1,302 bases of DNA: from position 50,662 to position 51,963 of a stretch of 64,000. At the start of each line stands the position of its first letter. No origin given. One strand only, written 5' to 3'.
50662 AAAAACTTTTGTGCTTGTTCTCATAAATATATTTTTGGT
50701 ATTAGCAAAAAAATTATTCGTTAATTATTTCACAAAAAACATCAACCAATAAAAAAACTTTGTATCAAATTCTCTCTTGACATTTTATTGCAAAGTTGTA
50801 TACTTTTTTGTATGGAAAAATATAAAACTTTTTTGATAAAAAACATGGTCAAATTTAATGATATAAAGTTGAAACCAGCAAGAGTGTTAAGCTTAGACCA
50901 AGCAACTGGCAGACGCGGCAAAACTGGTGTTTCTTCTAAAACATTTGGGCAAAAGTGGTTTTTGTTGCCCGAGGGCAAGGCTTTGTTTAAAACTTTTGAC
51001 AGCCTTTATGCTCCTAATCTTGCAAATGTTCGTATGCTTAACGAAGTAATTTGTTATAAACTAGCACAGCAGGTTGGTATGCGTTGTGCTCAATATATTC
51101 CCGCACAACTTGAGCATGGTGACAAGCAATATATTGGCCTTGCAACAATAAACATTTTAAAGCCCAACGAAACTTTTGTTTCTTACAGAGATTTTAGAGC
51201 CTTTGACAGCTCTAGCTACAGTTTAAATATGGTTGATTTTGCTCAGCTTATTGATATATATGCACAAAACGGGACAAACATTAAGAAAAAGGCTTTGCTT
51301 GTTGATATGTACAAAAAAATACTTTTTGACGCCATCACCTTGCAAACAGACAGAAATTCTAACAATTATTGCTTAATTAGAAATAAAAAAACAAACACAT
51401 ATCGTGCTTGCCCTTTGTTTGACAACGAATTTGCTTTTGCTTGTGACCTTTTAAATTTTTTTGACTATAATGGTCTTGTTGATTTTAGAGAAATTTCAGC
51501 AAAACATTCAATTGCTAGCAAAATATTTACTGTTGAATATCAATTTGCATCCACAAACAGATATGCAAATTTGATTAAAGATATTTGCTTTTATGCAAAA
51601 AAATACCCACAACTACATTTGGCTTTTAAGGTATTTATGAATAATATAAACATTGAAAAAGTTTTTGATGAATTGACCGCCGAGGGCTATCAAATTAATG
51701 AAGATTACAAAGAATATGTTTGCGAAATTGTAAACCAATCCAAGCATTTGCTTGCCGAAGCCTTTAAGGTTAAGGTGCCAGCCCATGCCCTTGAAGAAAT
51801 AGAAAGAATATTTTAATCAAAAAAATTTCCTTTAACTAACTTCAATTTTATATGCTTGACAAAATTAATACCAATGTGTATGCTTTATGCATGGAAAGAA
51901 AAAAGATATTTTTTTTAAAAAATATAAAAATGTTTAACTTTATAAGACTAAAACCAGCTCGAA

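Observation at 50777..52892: Two tandem HipA/HipT-like kinase-fold paralogs with no HipB/HipS-type partner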

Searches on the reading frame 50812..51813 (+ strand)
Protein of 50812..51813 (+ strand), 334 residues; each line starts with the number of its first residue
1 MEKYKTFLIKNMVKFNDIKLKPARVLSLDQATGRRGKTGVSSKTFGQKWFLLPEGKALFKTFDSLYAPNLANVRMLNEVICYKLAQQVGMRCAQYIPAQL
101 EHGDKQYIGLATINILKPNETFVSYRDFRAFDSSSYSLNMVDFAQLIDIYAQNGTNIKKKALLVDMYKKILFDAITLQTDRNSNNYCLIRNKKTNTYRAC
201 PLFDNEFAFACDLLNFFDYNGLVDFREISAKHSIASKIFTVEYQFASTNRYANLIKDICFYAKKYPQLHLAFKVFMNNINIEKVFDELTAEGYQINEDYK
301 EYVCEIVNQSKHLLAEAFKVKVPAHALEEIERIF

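Call 3: search_protein_families(library=pfam, proteins=[window:50812-51813:+], max_evalue=10)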
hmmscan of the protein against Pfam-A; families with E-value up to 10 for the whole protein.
window:50812-51813:+ (334 aa): 2 families
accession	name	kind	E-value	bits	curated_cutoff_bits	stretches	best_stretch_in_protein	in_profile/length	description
PF07804.18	HipA_C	-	0.00032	20.9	30.5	1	55-205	21-159/213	HipA-like C-terminal domain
PF08685.16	GON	-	0.092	13.1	22.6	1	175-250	44-116/199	GON domain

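Call 4: search_protein_families(library=ncbifam, proteins=[window:50812-51813:+], max_evalue=10)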
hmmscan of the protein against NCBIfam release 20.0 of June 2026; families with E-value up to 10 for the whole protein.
window:50812-51813:+ (334 aa): 1 family
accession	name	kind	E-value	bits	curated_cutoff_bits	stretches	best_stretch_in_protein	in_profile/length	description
NF011692.0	PRK15112.1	equivalog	0.069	12.7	452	1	85-132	134-182/269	putrescine export ABC transporter ATP-binding protein SapF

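Call 6: find_homologous_proteins(query=window:50812-51813:+, max_evalue=0.001)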
Query window:50812-51813:+ (334 aa): 25 proteins with E <= 0.001 among 1327 candidates.
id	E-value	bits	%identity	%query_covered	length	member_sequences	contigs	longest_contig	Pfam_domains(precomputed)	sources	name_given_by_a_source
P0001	1.2e-219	746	100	100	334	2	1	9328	-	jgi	-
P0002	4.9e-131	455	61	96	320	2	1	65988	-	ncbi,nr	ncbi:MAG: hypothetical protein E7378_00310 [Clostridiales bacterium]|nr:hypothetical protein [Clostr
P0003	5.7e-63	231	39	99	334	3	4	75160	-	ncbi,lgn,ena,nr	ncbi:MAG: hypothetical protein IJ318_01170 [Clostridia bacterium]|nr:hypothetical protein [Clostridi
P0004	5.9e-62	228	41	98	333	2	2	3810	-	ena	-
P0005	5.3e-61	225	38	99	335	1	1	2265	PF07804.19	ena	-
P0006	3.2e-60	222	39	98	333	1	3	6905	-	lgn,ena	-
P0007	3.7e-59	219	38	98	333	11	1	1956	-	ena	-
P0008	1.5e-57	214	37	100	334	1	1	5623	-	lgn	-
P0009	4.5e-57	212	37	100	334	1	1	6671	PF07804.19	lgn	-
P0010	5.8e-55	205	36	98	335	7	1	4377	PF07804.19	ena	-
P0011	1.8e-54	203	35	99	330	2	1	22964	PF07804.19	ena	-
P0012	2.8e-54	203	37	93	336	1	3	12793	PF07804.19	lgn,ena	-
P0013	3.1e-54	203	35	99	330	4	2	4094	PF07804.19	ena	-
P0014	4.8e-54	202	36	100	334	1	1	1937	-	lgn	-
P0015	3.6e-53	199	36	100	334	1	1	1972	PF07804.19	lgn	-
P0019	3.5e-48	183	35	93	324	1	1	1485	PF07804.19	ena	-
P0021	6.7e-44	169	33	93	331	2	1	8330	PF07804.19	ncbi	-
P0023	1.0e-40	158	33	98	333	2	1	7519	PF07804.19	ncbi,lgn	-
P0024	1.6e-37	148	32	93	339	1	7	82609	PF07804.19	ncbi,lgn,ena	-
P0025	1.2e-35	142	34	96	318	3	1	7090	PF07804.19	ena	-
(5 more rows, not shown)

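Call 7: search_solved_structures(query=window:50812-51813:+, max_evalue=10, show_alignments=2)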
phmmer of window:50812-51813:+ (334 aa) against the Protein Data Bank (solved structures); distinct sequences matched with E-value up to 10: 8.
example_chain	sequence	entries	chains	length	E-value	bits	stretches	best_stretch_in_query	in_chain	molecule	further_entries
5w2d_A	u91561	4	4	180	0.093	15.4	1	215-279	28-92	Polyisoprenoid-binding protein | Putative periplasmic protein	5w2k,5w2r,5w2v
2fgs_A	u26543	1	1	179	0.095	15.4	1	215-279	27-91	Putative periplasmic protein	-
5w37_A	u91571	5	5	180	0.096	15.4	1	215-279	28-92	Polyisoprenoid-binding protein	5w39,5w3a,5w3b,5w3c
5w17_A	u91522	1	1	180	0.096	15.4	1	215-279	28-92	Putative periplasmic protein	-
6vbb_A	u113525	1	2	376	0.32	13.7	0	110-199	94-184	Peptidase S41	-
8jtk_A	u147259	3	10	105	0.36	13.5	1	108-147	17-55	Sequence-variable mosaic (SVM) signal sequence domain-containing protein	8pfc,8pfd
7q3r_G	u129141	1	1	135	0.47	13.1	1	104-138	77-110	VHH-G09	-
5w2x_A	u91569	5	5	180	0.51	13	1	216-279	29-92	Polyisoprenoid-binding protein | Putative periplasmic protein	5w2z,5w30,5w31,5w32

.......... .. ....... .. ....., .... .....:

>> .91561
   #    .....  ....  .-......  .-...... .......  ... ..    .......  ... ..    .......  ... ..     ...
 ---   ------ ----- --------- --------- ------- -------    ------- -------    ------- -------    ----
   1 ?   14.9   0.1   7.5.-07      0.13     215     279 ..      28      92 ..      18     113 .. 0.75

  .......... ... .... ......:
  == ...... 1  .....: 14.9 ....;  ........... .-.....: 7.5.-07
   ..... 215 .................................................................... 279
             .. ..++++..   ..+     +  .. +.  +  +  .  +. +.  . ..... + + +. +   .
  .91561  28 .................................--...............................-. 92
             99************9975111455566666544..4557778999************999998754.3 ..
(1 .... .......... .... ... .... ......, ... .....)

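Call 8: search_protein_families(library=padloc, proteins=[window:50812-51813:+], max_evalue=1)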
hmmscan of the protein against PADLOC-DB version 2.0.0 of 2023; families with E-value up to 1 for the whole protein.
window:50812-51813:+ (334 aa): 5 families
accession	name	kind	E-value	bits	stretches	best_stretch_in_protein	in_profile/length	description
PDLC04340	PDC-M03A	-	4.5e-12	44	1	70-319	42-277/280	-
PDLC04339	PDC-M03A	-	4.4e-07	27.5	1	49-319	25-289/293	-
PDLC04344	PDC-M03A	-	7.7e-07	26.8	1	49-316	28-300/305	-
PDLC04342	PDC-M03A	-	8.8e-07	26.8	1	49-213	27-198/299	-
PDLC04345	PDC-M03A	-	1.3e-05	22.6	1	78-308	54-292/302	-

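Call 9: search_protein_families(library=phrogs, proteins=[window:50812-51813:+], max_evalue=1)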
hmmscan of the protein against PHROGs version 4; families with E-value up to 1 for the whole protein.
window:50812-51813:+ (334 aa): 3 families
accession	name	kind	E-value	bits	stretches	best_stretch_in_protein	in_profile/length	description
phrog_3162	-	unknown function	5.6e-06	27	1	75-213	43-159/247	-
phrog_8728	-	unknown function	0.00028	21.1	1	165-215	152-202/307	-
phrog_31824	-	unknown function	0.63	11.4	0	142-194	31-82/100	-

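Call 11: find_related_loci(query=A1, collection=genome_contigs, flank=8000)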
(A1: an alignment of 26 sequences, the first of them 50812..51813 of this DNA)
Query A1 (334 aa) in genome_contigs; peptide patterns used: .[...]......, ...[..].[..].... (x = any residue, [..] = any of these).
83 stretches matched a pattern; 23 encode a relative of the query (tblastn E <= 1e-3); 20 distinct loci.
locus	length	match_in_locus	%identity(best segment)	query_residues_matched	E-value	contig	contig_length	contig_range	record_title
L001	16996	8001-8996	39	5-334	4e-68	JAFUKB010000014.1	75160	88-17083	MAG: Clostridia bacterium isolate RGIG4566 Roe_deer_Rectum-2__c158593, whole genome shotgun sequence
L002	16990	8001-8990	39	5-333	4e-66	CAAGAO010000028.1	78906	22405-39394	MAG TPA_asm: Clostridia bacterium, isolate HGM11346, WGS project CAAGAO010000000 data, contig: SRS476020_85_k119_179767,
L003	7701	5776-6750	35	8-330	1e-60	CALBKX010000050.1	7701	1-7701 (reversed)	MAG TPA_asm: uncultured Clostridia bacterium isolate SRR1747034_bin.76_CONCOCT_v1.1_MAG genome assembly, contig: ERZ8082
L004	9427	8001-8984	33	7-334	8e-57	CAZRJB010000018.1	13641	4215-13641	MAG TPA_asm: uncultured Lachnospiraceae bacterium isolate SRP313737_co1_95 genome assembly, contig: NODE_6881_length_136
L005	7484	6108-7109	34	5-334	2e-55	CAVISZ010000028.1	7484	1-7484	uncultured Eubacteriales bacterium isolate H07681-L1_cleanbin_000057 genome assembly, contig: Spades_H07681-L1_contig_63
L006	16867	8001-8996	36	8-334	2e-61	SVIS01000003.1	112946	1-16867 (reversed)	MAG: Clostridiales bacterium isolate SIG415 NODE_4038_length_112946_cov_3.683440, whole genome shotgun sequence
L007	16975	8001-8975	33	8-317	4e-53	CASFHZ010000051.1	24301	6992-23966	uncultured Christensenella sp. isolate SI.B35.metabat-bins.175 genome assembly, contig: SI.B35.metabat-bins.175.fa_k141_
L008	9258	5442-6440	36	6-334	7e-53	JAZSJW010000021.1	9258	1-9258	MAG: Clostridia bacterium isolate T1900044563_TS20190029.MAGScoT_cleanbin_000045 SGB_379_k141_1584729, whole genome shot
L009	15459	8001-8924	30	8-319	4e-45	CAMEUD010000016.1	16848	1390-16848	MAG: uncultured Clostridia bacterium isolate SRR11489789_bin.108_metaWRAP_v1.3_MAG genome assembly, contig: ERZ11466733.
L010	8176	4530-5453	31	8-319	3e-44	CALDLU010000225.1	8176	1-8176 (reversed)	MAG TPA_asm: uncultured Clostridia bacterium isolate SRR1747028_bin.21_CONCOCT_v1.1_MAG genome assembly, contig: ERZ8082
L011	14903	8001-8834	35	42-326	5e-43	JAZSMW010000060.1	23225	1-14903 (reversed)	MAG: Clostridia bacterium isolate T1900044552_TS20190018.MAGScoT_cleanbin_000046 SGB_256_k141_945009, whole genome shotg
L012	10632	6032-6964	32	8-319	6e-43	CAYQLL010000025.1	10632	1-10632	MAG TPA_asm: uncultured Christensenella sp. isolate binchicken_co354_243 genome assembly, contig: NODE_7333_length_10632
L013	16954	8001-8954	30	2-323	3e-42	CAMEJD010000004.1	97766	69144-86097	MAG: uncultured Clostridia bacterium isolate SRR15057924_bin.10_metaWRAP_v1.3_MAG genome assembly, contig: ERZ10407652.4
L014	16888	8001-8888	33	15-319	3e-42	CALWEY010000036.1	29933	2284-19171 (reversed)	MAG: uncultured Clostridia bacterium isolate E02__bin162 genome assembly, contig: E02__k127_2144701, whole genome shotgu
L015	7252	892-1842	30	8-320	2e-41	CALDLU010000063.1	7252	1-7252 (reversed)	MAG TPA_asm: uncultured Clostridia bacterium isolate SRR1747028_bin.21_CONCOCT_v1.1_MAG genome assembly, contig: ERZ8082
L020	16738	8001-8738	30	39-299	8e-25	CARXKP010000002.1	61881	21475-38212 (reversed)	MAG TPA_asm: uncultured Eubacteriales bacterium isolate MGBC157798 genome assembly, contig: MGBC157798.2, whole genome s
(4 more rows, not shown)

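Call 12: find_related_loci(query=A1, collection=viral_contigs, flank=8000)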
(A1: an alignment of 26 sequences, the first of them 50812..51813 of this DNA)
Query A1 (334 aa) in viral_contigs; peptide patterns used: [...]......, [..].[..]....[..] (x = any residue, [..] = any of these).
99 stretches matched a pattern, but none encodes a relative of the query by tblastn (E <= 1e-3).

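Call 17: predict_structure(alignment_id=A1)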
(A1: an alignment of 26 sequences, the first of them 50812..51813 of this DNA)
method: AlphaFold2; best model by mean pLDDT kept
length: 334 residues; sequences in the alignment: 26
mean_pLDDT: 88.5   pTM: 0.90
mean pLDDT of the five models: 88.5, 87.8, 87.5, 86.7, 85.8
residues with pLDDT >= 90: 204; 70-90: 108; 50-70: 16; < 50: 6
segments of 3 or more residues with pLDDT < 50: 1-6
pLDDT, mean of each block of 10 residues (from residue 1): 46 78 89 82 88 89 85 94 97 93 92 85 88 77 91 88 96 97 90 91 93 76 83 94 91 96 95 98 97 92 95 97 81 75
secondary structure, 60 per line:
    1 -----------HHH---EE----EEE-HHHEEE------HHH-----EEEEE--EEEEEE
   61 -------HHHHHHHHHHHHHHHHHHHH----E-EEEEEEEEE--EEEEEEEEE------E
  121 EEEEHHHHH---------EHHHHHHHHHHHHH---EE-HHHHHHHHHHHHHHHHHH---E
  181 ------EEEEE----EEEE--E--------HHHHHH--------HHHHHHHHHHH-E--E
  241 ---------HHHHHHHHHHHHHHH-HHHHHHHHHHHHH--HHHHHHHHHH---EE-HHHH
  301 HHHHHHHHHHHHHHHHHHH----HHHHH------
elements in order: E24-26 E31-33 E48-52 E55-60 H68-87 E94-102 E105-113 E120-124 H125-129 H140-152 H159-176 E187-191 E196-199 H211-216 H225-235 H250-264 H266-278 H281-290 H297-319 H324-328

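Call 20: fold_search(model_id=the predicted structure, library=pdb)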
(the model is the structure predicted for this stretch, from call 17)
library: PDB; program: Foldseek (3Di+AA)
matches with E <= 10: 800; with E <= 0.001: 41
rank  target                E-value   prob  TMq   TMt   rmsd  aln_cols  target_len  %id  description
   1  3akk_C                5.1e-09  1.00  0.64  0.73   4.4       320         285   13  Crystal structure of A Helicobacter pylori proinflammatory kinase CtkA (released 2010-12-01)
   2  3akk_B                1.0e-08  1.00  0.64  0.73   4.8       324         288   13  Crystal structure of A Helicobacter pylori proinflammatory kinase CtkA (released 2010-12-01)
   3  3akk_D                1.3e-08  1.00  0.61  0.70   5.0       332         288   12  Crystal structure of A Helicobacter pylori proinflammatory kinase CtkA (released 2010-12-01)
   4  3akl_A                2.4e-08  1.00  0.60  0.70   5.3       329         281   13  Crystal structure of A Helicobacter pylori proinflammatory kinase CtkA (released 2010-12-01)
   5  3akk_A                2.5e-08  1.00  0.63  0.70   4.8       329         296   12  Crystal structure of A Helicobacter pylori proinflammatory kinase CtkA (released 2010-12-01)
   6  3akj_A                3.5e-08  1.00  0.58  0.68   5.0       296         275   13  Crystal structure of A Helicobacter pylori proinflammatory kinase CtkA (released 2010-12-01)
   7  3akl_C                2.7e-07  1.00  0.60  0.70   4.8       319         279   14  Crystal structure of A Helicobacter pylori proinflammatory kinase CtkA (released 2010-12-01)
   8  2wiu_A                1.5e-05  1.00  0.46  0.37   9.2       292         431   14  Mercury-modified bacterial persistence regulator hipBA (released 2009-07-28)
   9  3tpv                  2.1e-05  1.00  0.45  0.37   9.3       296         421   13  Structure of pHipA bound to ADP (released 2012-10-03)
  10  3dnt_A                2.2e-05  1.00  0.50  0.42   5.5       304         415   12  structures of MDT proteins (released 2009-01-27)
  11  3dnv_A                2.3e-05  1.00  0.50  0.42   5.7       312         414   13  MDT Protein (released 2009-01-27)
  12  4pu5                  2.6e-05  1.00  0.49  0.39   5.8       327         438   13  Shewanella oneidensis Toxin Antitoxin System Toxin Protein HipA Bound with AMPPNP and Mg (released 2014-08-06)
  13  8ezr_B                3.4e-05  1.00  0.40  0.47  11.0       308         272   12  Crystal structure of the HipS(Lp)-HipT(Lp) complex from Legionella pneumophila, native protein (released 2023-09-27)
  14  3dnu                  4.4e-05  1.00  0.51  0.43   5.9       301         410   13  structure of MDT protein (released 2009-01-27)
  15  4pu4_B                4.7e-05  1.00  0.48  0.40   8.4       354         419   14  Shewanella oneidensis MR-1 Toxin Antitoxin System HipA, HipB and its operator DNA complex (space group P21) (released 2014-08-06)
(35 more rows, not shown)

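Call 23: search_solved_structures(query=A1, max_evalue=10, show_alignments=3)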
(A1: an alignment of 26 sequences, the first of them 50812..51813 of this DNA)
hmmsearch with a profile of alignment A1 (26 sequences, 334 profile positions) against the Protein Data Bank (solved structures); distinct sequences matched with E-value up to 10: 3.
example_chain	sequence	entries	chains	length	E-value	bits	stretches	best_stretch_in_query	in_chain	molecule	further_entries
3akj_A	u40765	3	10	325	0.00084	21.9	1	80-324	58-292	CtkA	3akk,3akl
5x6i_A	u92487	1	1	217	1.7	11.1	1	129-164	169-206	Adenylate kinase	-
1p3j_A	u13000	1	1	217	1.7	11.1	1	129-164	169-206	Adenylate kinase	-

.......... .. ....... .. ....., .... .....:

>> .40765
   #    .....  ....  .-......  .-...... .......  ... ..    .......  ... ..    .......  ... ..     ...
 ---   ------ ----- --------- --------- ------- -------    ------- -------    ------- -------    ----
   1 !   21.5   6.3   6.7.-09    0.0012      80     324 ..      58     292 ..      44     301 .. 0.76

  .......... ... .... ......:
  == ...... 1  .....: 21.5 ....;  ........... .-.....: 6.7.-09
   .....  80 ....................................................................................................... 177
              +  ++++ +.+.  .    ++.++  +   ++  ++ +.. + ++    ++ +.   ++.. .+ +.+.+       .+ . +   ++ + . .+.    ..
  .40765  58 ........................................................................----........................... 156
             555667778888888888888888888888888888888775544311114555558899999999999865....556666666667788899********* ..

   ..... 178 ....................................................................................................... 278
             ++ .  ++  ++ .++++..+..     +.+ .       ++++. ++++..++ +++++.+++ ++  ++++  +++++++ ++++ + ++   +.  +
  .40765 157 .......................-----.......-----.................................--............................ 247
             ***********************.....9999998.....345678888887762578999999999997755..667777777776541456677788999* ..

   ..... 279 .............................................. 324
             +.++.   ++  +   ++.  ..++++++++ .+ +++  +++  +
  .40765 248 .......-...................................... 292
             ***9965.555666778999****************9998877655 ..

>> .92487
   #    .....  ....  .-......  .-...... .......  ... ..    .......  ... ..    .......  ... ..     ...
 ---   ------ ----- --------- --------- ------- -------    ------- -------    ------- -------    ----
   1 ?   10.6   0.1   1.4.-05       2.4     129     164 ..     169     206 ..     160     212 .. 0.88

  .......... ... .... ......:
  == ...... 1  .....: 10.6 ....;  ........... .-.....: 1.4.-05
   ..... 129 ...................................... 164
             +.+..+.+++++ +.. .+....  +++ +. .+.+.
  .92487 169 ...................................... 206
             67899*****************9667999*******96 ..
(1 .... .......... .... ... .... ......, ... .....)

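Call 43: search_protein_representatives(alignment_id=A1)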
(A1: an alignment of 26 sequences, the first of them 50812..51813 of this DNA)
Query: 26 sequences, 334 profile positions. Proteins with E-value up to 0.001 (for the whole library): 1437; up to 1e-10: 371; up to 1e-30: 128. The best 150 are listed.
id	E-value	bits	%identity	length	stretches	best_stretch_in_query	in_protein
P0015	2.1e-139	480.9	-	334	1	2-334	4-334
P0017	4.0e-135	466.8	-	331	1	1-334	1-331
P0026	2.5e-126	437.9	-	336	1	1-334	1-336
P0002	2.4e-118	411.7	-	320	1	12-333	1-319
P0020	3.4e-115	401.3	-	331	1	3-333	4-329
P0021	6.7e-114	397.1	-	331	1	3-334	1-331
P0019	3.0e-110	385.1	-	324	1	6-321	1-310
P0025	1.1e-101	357.0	-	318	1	6-334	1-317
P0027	2.1e-101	356.0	-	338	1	3-326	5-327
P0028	2.4e-101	355.8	-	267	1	1-264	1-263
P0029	5.7e-98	344.7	-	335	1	5-323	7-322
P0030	9.8e-98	343.9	-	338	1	2-328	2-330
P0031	4.4e-97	341.8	-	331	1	3-331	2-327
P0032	1.4e-95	336.9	-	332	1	1-331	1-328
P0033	6.6e-93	328.1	-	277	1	76-326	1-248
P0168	3.5e-21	92.3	-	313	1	78-316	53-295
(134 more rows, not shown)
